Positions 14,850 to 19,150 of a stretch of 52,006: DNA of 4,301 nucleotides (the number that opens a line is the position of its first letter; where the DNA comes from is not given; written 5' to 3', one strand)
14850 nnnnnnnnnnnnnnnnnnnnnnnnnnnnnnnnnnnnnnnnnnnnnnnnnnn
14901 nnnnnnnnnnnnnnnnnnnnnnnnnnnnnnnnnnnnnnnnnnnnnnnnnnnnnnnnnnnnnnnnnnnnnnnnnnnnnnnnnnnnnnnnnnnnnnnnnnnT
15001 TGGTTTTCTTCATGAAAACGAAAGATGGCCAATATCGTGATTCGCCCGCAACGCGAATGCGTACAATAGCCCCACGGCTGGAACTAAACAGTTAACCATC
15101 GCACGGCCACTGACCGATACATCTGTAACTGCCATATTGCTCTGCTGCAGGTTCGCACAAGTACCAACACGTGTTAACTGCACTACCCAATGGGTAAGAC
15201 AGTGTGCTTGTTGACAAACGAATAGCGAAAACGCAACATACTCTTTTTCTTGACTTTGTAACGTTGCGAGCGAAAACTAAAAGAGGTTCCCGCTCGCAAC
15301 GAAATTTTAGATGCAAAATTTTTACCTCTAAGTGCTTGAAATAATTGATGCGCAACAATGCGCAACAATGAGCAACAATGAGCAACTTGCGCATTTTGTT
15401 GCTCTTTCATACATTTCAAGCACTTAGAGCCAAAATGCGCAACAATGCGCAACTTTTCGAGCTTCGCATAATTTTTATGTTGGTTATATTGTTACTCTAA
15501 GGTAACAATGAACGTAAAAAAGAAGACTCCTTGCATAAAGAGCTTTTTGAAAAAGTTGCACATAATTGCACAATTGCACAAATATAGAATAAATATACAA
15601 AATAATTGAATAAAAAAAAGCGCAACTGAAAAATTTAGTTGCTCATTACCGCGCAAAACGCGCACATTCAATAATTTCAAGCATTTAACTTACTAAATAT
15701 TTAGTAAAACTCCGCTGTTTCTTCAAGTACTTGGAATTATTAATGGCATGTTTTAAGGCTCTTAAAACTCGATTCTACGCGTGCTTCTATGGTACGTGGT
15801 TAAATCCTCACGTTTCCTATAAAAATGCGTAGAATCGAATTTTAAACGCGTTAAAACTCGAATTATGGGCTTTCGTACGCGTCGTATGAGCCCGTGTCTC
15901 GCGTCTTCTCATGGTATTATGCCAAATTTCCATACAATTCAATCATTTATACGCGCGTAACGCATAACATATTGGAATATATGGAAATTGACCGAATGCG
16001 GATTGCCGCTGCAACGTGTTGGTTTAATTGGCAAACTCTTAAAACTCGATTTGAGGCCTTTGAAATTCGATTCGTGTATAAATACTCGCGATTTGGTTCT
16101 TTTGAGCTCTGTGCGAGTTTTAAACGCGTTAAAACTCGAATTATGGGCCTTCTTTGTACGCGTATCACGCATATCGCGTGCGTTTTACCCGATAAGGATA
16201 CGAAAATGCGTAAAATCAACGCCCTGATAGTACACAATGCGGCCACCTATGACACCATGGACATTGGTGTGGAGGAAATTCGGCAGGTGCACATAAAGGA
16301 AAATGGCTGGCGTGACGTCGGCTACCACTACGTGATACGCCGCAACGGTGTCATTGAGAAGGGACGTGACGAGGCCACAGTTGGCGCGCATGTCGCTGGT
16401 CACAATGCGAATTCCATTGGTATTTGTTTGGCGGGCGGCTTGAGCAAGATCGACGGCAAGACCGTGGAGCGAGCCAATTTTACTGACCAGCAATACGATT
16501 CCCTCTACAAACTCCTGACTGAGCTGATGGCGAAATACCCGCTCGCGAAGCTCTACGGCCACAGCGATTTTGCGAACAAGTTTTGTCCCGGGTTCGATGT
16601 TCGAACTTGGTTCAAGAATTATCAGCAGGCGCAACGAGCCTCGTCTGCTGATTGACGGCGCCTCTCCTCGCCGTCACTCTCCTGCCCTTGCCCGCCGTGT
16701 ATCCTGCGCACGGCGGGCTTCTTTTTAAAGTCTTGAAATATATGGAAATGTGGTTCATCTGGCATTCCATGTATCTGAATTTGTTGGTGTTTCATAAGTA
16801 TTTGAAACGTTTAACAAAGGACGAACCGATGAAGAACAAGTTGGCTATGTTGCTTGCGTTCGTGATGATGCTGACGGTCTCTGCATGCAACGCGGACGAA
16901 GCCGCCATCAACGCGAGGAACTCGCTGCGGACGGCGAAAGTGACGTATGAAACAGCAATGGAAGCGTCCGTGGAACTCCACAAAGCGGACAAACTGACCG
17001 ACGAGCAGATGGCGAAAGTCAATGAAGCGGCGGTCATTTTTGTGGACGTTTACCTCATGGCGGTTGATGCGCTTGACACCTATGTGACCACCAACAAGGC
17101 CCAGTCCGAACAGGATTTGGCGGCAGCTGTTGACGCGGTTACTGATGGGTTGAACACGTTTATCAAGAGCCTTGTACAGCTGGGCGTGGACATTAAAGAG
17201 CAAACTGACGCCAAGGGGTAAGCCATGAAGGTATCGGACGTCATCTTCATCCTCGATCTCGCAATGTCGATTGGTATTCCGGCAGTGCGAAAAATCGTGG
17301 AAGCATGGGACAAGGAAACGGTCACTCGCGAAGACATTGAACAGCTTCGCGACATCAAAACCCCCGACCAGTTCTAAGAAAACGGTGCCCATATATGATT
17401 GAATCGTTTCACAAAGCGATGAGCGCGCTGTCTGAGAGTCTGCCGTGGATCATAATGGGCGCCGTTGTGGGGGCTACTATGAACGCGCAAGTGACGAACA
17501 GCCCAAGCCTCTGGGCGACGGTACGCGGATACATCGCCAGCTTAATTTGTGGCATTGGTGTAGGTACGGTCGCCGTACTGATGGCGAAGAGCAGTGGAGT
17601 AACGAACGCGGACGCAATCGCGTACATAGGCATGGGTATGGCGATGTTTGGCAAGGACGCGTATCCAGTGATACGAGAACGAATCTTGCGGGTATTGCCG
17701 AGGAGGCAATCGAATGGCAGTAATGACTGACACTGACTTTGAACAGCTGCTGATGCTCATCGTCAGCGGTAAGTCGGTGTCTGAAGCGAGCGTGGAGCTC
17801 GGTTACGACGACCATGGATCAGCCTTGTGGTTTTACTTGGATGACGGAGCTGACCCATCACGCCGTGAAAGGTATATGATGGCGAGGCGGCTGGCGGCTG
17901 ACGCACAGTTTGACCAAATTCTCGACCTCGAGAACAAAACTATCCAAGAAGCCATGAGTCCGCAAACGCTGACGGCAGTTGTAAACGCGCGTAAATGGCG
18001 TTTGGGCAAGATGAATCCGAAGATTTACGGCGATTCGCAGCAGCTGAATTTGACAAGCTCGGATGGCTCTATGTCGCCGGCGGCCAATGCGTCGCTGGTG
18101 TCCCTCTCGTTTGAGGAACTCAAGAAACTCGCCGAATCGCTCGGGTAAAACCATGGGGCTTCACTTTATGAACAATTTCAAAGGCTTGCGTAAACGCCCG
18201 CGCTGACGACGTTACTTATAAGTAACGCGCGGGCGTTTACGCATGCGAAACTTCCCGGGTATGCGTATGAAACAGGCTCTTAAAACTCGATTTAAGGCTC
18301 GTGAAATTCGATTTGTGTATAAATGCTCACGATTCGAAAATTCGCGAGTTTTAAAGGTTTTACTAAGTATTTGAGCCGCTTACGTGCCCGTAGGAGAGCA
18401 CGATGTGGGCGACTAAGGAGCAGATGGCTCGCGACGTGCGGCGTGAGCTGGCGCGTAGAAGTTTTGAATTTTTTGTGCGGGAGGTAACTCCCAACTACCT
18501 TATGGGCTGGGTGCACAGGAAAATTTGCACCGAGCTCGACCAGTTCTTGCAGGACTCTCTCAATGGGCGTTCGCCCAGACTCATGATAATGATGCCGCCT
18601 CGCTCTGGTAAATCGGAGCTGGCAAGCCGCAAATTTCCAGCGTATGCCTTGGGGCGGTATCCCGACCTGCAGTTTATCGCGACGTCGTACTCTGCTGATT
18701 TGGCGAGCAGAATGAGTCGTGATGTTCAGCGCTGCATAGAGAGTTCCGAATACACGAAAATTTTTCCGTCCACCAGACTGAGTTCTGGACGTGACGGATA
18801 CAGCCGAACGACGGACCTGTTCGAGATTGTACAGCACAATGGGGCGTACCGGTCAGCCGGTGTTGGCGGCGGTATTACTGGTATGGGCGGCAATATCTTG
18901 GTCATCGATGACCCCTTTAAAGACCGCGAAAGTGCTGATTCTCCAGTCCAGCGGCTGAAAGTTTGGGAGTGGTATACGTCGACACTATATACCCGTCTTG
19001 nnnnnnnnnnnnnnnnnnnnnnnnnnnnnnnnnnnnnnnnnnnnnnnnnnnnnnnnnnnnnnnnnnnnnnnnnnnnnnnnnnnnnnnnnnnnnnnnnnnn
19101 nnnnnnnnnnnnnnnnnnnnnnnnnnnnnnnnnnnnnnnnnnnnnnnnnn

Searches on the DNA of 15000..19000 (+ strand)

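Call 9: search_dna_similar(query=window:15000-19000:+, collection=phages, mode=near, max_rows=25)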
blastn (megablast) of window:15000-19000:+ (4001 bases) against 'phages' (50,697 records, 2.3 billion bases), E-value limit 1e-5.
No match.

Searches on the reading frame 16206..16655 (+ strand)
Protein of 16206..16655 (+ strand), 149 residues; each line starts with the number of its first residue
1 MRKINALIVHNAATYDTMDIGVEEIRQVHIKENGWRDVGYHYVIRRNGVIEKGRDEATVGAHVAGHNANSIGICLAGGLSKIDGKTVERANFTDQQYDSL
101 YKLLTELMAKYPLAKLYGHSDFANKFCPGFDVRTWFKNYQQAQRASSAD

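Call 18: search_protein_families(library=phrogs, proteins=[window:16206-16655:+], max_evalue=0.001)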
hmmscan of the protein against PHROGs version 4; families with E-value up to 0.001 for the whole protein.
window:16206-16655:+ (149 aa): 8 families
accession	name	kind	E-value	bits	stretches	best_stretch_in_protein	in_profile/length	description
phrog_822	-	lysis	4.7e-58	197.5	1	1-143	21-160/215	amidase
phrog_1493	-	lysis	2.7e-28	100.3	1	2-140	32-165/394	endolysin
phrog_35436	-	lysis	2.8e-11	44.2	1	17-130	30-136/266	amidase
phrog_1794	-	lysis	3.1e-09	37.7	1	4-130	56-181/336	amidase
phrog_7698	-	lysis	2.9e-07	31.6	1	19-140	40-150/316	endolysin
phrog_3088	-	lysis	1.3e-05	26.1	1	6-141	26-155/248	amidase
phrog_9611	-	lysis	4.5e-05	24.2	1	62-140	87-162/246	endolysin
phrog_19265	-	unknown function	7e-05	23.6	1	3-128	23-141/293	-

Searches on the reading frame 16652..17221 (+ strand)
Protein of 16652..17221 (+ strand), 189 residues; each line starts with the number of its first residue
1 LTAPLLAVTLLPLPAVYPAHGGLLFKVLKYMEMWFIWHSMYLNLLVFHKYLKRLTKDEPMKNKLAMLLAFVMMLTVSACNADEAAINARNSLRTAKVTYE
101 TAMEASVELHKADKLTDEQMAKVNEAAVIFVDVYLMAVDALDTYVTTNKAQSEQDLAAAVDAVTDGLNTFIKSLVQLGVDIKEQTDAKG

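Call 18: search_protein_families(library=phrogs, proteins=[window:16652-17221:+], max_evalue=0.001)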
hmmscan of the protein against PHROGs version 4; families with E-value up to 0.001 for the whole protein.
window:16652-17221:+ (189 aa): 0 families

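Call 25: search_protein_families(library=pfam, proteins=[window:16652-17221:+], max_evalue=0.05)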
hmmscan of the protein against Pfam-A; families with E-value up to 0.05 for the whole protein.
window:16652-17221:+ (189 aa): 3 families
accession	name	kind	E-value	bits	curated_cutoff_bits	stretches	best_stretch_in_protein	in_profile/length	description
PF17158.10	MASE4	-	0.0002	21.3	28.4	1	2-76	48-124/239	Membrane-associated sensor, integral membrane domain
PF09480.15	PrgH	-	0.0094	15.7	25.8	1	53-125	253-326/373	Type III secretion system protein PrgH-EprH (PrgH)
PF01503.22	PRA-PH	-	0.032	15.1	21.3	0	102-183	34-77/86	Phosphoribosyl-ATP pyrophosphohydrolase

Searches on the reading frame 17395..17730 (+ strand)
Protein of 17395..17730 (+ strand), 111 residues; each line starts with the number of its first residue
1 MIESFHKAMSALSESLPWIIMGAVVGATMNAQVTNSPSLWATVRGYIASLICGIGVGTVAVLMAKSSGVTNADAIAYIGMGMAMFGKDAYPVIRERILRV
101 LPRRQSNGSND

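Call 18: search_protein_families(library=phrogs, proteins=[window:17395-17730:+], max_evalue=0.001)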
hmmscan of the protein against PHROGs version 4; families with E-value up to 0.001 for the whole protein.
window:17395-17730:+ (111 aa): 0 families

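Call 25: search_protein_families(library=pfam, proteins=[window:17395-17730:+], max_evalue=0.05)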
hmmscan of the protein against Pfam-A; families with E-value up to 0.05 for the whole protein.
window:17395-17730:+ (111 aa): 1 family
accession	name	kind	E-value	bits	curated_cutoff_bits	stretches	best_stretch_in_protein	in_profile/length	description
PF02690.20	Na_Pi_cotrans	-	0.00095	19.6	29.1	1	17-86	71-131/137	Na+/Pi-cotransporter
